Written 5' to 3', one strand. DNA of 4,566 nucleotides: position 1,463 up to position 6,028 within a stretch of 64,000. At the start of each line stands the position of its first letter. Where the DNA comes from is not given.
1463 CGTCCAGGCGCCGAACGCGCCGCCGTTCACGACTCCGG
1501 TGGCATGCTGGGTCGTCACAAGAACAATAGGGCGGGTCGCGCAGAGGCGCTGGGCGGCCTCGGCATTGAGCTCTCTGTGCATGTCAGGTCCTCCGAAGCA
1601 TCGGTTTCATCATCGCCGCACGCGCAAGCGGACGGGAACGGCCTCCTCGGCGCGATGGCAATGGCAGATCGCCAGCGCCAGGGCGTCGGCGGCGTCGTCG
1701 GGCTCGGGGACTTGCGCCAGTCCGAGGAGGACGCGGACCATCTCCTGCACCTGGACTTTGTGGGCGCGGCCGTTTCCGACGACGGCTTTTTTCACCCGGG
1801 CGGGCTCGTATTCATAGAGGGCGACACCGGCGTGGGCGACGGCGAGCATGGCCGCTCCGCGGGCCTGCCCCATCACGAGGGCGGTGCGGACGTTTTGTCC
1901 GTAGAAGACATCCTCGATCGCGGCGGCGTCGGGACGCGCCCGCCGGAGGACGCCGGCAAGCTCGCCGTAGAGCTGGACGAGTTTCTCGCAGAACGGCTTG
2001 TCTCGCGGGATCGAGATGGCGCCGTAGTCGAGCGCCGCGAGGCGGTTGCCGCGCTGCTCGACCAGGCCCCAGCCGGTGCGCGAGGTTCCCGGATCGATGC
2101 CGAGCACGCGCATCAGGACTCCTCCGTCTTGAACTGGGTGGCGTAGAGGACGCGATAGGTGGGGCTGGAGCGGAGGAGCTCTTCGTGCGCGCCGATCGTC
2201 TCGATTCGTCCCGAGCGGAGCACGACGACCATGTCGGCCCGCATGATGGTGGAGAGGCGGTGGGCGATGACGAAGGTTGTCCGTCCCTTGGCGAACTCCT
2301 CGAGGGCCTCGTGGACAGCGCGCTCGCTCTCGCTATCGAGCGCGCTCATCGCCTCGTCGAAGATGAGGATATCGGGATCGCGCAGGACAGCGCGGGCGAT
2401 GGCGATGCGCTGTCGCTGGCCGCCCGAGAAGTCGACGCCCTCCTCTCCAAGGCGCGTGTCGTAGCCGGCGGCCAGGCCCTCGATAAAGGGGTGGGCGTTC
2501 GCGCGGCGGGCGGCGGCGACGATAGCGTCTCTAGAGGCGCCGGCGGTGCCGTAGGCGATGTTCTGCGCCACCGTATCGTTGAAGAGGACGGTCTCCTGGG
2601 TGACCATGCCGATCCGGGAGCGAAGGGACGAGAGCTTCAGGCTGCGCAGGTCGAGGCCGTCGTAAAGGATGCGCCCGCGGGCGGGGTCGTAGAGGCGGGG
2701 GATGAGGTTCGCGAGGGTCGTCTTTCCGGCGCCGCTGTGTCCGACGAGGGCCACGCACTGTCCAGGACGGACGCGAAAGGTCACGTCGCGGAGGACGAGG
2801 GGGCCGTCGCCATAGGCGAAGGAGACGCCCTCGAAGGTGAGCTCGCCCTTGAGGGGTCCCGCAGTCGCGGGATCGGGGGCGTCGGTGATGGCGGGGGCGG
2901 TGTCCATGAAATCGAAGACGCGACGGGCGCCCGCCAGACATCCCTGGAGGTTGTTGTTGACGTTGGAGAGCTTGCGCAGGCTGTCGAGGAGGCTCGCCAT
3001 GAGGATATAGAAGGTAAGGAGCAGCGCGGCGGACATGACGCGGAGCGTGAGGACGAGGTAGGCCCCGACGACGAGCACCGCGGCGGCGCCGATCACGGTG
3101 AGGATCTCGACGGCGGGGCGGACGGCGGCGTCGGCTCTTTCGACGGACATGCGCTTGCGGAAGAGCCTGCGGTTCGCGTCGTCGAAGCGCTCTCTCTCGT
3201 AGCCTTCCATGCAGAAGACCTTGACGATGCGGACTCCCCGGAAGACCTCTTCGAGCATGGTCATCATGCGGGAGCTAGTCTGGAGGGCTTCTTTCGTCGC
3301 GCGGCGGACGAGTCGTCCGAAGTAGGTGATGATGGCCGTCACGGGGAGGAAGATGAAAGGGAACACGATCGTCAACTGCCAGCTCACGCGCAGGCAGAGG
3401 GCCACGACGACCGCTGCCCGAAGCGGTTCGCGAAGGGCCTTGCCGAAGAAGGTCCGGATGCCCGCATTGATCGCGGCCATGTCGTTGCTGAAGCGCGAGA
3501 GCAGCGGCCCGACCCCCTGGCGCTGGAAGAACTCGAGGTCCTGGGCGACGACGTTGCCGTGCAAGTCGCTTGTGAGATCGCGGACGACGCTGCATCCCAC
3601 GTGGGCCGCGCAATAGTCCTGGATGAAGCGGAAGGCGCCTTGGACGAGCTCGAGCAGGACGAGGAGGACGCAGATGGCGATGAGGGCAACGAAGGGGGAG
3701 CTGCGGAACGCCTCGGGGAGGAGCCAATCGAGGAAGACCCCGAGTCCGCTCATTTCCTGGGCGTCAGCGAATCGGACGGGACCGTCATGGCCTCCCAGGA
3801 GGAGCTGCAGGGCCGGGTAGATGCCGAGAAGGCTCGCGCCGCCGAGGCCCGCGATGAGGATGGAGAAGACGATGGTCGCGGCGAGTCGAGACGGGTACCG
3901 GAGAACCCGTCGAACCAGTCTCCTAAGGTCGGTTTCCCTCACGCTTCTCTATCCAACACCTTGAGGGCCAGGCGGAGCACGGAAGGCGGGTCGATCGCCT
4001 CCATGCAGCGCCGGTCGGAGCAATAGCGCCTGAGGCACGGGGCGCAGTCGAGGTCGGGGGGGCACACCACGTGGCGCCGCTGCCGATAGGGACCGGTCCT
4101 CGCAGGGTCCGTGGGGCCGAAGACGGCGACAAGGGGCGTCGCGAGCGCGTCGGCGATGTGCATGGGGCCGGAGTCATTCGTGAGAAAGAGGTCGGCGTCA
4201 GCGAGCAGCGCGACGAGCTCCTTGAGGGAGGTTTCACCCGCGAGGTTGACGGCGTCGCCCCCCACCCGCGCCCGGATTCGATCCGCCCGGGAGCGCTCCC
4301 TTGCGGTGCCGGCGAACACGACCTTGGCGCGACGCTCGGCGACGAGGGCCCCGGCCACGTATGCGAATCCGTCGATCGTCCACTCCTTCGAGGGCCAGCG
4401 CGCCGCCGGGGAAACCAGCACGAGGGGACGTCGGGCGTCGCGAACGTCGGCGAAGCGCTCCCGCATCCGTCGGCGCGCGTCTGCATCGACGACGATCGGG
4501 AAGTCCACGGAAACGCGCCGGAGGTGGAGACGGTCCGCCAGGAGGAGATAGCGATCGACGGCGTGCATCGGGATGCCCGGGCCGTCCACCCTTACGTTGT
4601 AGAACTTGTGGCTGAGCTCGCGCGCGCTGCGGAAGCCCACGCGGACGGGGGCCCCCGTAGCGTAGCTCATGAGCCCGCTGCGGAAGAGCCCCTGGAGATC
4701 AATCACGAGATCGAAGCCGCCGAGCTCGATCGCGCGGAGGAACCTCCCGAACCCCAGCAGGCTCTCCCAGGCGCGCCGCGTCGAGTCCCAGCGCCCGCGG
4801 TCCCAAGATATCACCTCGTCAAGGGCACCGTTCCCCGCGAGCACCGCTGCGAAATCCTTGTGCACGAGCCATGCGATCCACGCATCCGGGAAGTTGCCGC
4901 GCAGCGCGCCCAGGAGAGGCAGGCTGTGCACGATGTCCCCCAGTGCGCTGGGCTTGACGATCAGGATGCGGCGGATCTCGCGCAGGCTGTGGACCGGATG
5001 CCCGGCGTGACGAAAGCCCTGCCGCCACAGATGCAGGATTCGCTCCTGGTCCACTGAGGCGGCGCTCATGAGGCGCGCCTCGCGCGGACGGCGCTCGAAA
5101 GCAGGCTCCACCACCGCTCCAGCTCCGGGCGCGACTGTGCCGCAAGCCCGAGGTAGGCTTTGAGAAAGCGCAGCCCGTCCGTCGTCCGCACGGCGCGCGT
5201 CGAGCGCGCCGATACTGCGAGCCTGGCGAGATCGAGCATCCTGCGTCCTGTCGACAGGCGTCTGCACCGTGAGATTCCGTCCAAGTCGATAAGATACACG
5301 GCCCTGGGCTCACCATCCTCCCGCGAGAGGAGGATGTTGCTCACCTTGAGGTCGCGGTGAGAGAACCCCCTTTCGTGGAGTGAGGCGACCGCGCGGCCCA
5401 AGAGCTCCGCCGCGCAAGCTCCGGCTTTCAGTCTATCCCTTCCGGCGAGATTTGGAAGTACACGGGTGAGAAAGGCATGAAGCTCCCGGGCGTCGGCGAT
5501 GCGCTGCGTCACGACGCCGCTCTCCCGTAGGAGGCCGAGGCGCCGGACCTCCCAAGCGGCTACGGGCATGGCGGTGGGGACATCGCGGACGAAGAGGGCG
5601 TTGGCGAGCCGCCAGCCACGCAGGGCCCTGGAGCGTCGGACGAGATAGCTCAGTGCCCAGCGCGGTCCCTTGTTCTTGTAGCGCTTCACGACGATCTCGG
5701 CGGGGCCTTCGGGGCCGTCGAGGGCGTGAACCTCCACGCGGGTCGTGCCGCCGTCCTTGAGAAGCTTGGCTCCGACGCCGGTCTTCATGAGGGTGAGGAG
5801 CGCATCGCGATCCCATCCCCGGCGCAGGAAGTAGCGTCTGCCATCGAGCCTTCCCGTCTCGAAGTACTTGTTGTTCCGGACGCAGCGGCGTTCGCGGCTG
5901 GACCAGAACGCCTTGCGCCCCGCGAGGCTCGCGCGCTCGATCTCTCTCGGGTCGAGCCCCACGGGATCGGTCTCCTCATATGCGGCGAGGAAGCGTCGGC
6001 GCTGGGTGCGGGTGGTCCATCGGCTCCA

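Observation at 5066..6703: Two-domain (tandem) LPS kinase in the ArnT-like / GT9 / msbA / ruvC operon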

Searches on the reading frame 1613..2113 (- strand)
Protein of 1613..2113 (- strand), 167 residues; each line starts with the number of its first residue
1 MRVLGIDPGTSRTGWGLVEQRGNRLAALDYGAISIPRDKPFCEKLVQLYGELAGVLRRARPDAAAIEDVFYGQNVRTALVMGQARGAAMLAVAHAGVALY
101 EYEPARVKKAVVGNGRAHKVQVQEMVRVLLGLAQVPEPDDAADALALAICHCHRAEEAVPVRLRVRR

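Call 5: search_protein_families(library=pfam, proteins=[window:1613-2113:-], max_evalue=0.01)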
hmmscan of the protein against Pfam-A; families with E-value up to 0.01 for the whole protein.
window:1613-2113:- (167 aa): 1 family
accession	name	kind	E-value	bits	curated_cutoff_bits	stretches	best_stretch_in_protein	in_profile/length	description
PF02075.23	RuvC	-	6.7e-50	169.3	22.2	1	3-151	1-148/148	Crossover junction endodeoxyribonuclease RuvC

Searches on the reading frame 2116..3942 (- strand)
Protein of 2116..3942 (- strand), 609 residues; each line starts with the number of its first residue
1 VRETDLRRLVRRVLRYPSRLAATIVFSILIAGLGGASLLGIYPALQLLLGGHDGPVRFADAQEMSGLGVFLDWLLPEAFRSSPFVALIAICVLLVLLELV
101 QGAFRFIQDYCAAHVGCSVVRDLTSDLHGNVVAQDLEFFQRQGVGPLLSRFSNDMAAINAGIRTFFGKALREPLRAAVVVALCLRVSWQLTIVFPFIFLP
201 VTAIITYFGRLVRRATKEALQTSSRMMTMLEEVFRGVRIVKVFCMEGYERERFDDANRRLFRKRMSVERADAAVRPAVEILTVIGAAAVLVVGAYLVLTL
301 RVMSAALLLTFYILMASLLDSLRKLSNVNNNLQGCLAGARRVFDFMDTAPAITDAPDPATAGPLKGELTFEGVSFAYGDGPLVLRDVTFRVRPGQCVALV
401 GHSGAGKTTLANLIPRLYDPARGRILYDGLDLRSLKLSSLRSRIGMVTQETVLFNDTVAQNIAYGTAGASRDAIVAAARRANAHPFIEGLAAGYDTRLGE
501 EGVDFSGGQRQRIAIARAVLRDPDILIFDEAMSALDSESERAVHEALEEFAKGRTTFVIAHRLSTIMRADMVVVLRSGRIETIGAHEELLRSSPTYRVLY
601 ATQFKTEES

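Call 5: search_protein_families(library=pfam, proteins=[window:2116-3942:-], max_evalue=0.01)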
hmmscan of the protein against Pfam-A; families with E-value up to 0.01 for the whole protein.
window:2116-3942:- (609 aa): 5 families
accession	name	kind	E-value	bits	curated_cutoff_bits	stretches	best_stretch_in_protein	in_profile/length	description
PF00664.28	ABC_membrane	-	3.7e-43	148.6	28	1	65-320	20-272/274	ABC transporter transmembrane region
PF00005.33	ABC_tran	-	8.4e-34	117.6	25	1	384-532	1-136/137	ABC transporter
PF02463.25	SMC_N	-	4.8e-05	23.3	40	1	505-576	137-212/220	RecF/RecN/SMC N terminal domain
PF13191.12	AAA_16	-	0.00011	23.2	32.6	1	390-549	21-122/167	AAA ATPase domain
PF13401.12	AAA_22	-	0.00066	20.4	27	1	394-533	5-95/130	AAA domain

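Call 33: search_protein_families(library=ncbifam, proteins=[window:2116-3942:-], max_evalue=0.00001)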
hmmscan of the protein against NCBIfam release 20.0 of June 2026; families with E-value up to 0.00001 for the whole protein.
window:2116-3942:- (609 aa): 182 families (the best 25 are shown)
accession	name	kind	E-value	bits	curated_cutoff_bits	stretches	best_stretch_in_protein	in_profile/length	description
TIGR02203.1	MsbA_lipidA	equivalog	7.1e-140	467.2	602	1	65-605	31-571/572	lipid A export permease/ATP-binding protein MsbA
NF045513.1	HepA_fam_ABC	equivalog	4.4e-131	438.3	725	1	9-592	25-598/610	heterocyst formation ABC transporter subunit HepA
TIGR02204.1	MsbA_rel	hypoth_equivalog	3.6e-119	399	780.4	1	87-604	57-576/576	ABC transporter, permease/ATP-binding protein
NF008381.0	PRK11176.1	equivalog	1.1e-118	397.1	867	1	69-605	46-581/582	lipid A ABC transporter ATP-binding protein/permease MsbA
TIGR00958.1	3a01208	subfamily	8.7e-118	394.5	874.6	1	84-599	197-710/711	antigen peptide transporter 2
NF052233.1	CphA_assoc_ABC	equivalog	1.4e-113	380.8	880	1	94-607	236-747/766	cyanophycin metabolism-associated ABC transporter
TIGR01846.1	type_I_sec_HlyB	subfamily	1e-97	328.1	725.55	1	86-603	177-692/694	type I secretion system permease/ATPase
NF010178.0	PRK13657.1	equivalog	1.6e-97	327.3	733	1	126-606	94-573/588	glucan ABC transporter ATP-binding protein/ permease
NF008055.0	PRK10789.1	equivalog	4.9e-86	289.4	845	1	86-603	58-571/590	SmdA family multidrug ABC transporter permease/ATP-binding protein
TIGR03797.1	NHLM_micro_ABC2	equivalog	2.9e-85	287.2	709.4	1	84-601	172-683/686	NHLP bacteriocin export ABC transporter permease/ATPase subunit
TIGR03796.1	NHLM_micro_ABC1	equivalog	5.8e-85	285.9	853.3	1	89-599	195-708/710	NHLP family bacteriocin export ABC transporter peptidase/permease/ATPase subunit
TIGR03375.1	type_I_sec_LssB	subfamily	8.9e-82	275.5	693.1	1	178-592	277-691/696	type I secretion system permease/ATPase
TIGR02857.1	CydD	equivalog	4.4e-79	266.8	435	1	79-575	35-529/529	thiol reductant ABC exporter subunit CydD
NF008056.1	PRK10790.1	equivalog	2.2e-78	264.3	746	1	81-607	58-579/584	SmdB family multidrug efflux ABC transporter permease/ATP-binding protein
TIGR01192.1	chvA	subfamily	2.7e-77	260.7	585.4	1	165-599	129-566/585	glucan export ABC transporter ATP-binding protein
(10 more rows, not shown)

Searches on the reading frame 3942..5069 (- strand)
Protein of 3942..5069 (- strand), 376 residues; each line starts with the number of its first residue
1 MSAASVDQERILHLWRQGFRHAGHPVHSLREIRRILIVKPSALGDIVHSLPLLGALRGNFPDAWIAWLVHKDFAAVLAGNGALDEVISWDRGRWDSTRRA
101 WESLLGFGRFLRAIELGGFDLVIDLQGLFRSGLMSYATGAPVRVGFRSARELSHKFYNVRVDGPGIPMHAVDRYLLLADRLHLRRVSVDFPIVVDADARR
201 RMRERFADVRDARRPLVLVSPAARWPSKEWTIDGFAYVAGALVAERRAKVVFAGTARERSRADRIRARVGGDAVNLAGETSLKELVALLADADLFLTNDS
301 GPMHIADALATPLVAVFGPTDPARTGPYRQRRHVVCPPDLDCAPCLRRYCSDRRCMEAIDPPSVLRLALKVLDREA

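Call 5: search_protein_families(library=pfam, proteins=[window:3942-5069:-], max_evalue=0.01)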
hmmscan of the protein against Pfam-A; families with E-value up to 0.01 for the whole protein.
window:3942-5069:- (376 aa): 1 family
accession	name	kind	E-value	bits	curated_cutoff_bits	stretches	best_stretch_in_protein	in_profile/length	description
PF01075.23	Glyco_transf_9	-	7.8e-54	183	22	1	109-351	3-242/247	Glycosyltransferase family 9 (heptosyltransferase)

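Call 6: search_protein_families(library=ncbifam, proteins=[window:3942-5069:-], max_evalue=0.01)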
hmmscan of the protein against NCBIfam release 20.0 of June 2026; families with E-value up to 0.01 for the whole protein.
window:3942-5069:- (376 aa): 7 families
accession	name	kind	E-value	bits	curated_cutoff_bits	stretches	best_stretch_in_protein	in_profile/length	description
TIGR02193.1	heptsyl_trn_I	equivalog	7.5e-45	153.5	185.3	1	34-336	1-300/320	lipopolysaccharide heptosyltransferase I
TIGR02195.1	heptsyl_trn_II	equivalog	6.1e-41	140.7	134.6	1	34-367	1-333/339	lipopolysaccharide heptosyltransferase II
TIGR02201.1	heptsyl_trn_III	equivalog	8.1e-35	120.5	170.2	1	34-341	1-310/344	putative lipopolysaccharide heptosyltransferase III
NF007742.0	PRK10422.1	equivalog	1.6e-30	106.1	467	1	31-336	4-307/352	lipopolysaccharide core heptosyltransferase RfaQ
NF008204.0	PRK10964.1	equivalog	5.8e-30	104.5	437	1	34-339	2-301/322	lipopolysaccharide heptosyltransferase RfaC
NF008162.0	PRK10916.1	equivalog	1.8e-26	93.1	569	1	34-335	2-305/348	ADP-heptose--LPS heptosyltransferase RfaF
TIGR04414.1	hepto_Aah_TibC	equivalog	0.0057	15.7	200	1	262-336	251-327/374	autotransporter strand-loop-strand O-heptosyltransferase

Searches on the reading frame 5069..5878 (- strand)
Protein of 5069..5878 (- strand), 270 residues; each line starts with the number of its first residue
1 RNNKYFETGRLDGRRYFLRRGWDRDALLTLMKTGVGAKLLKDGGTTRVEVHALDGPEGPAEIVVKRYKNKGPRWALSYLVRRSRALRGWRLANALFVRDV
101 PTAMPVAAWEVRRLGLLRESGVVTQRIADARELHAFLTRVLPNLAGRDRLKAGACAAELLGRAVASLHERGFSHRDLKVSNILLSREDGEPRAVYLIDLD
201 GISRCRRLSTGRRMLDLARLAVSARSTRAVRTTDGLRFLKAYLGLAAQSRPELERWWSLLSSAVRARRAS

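Call 10: search_protein_families(library=pfam, proteins=[window:5069-5878:-], max_evalue=0.01)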
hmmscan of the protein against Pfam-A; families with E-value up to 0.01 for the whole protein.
seq(270 aa): 3 families
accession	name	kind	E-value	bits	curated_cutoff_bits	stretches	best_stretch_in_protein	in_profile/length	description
PF06293.20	Kdo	-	1.3e-17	64.4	21.3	1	72-242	45-207/207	Lipopolysaccharide kinase (Kdo/WaaP) family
PF01636.29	APH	-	2.7e-06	27.8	23.2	1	129-243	127-230/239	Phosphotransferase enzyme family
PF00069.31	Pkinase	-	3e-06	27.3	31.7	1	160-199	107-142/263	Protein kinase domain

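Call 22: search_protein_families(library=ncbifam, proteins=[window:5069-5878:-], max_evalue=0.001)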
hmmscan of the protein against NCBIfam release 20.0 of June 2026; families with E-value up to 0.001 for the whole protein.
window:5069-5878:- (270 aa): 8 families
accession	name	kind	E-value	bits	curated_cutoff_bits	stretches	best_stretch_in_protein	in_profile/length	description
NF002475.0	PRK01723.1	equivalog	3.8e-15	55.6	142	1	80-225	83-212/241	3-deoxy-D-manno-octulosonic acid kinase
NF011703.0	PRK15123.1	equivalog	5.3e-11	41.9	170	1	86-245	76-234/268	lipopolysaccharide core heptose(I) kinase RfaP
TIGR03724.2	arch_bud32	equivalog_domain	9.4e-07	28.5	125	1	110-229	43-156/193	KEOPS complex kinase/ATPase Bud32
NF007174.0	PRK09605.1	equivalog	8e-06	24.6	447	1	110-242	386-511/535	bifunctional N(6)-L-threonylcarbamoyladenine synthase/serine/threonine protein kinase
NF038151.1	lanthi_synth_III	equivalog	2.3e-05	23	575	1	158-205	343-386/833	class III lanthionine synthetase LanKC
NF038150.1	lanthi_synth_IV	equivalog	0.00022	19.7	650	1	137-202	284-345/851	class IV lanthionine synthetase LanL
NF052427.1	StpK7MSMEG_1200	equivalog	0.00038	19.1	900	1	154-204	111-156/601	serine/threonine protein kinase StpK7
TIGR03903.1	TOMM_kin_cyc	equivalog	0.00046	18.1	705.75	1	163-196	91-124/1267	TOMM system kinase/cyclase fusion protein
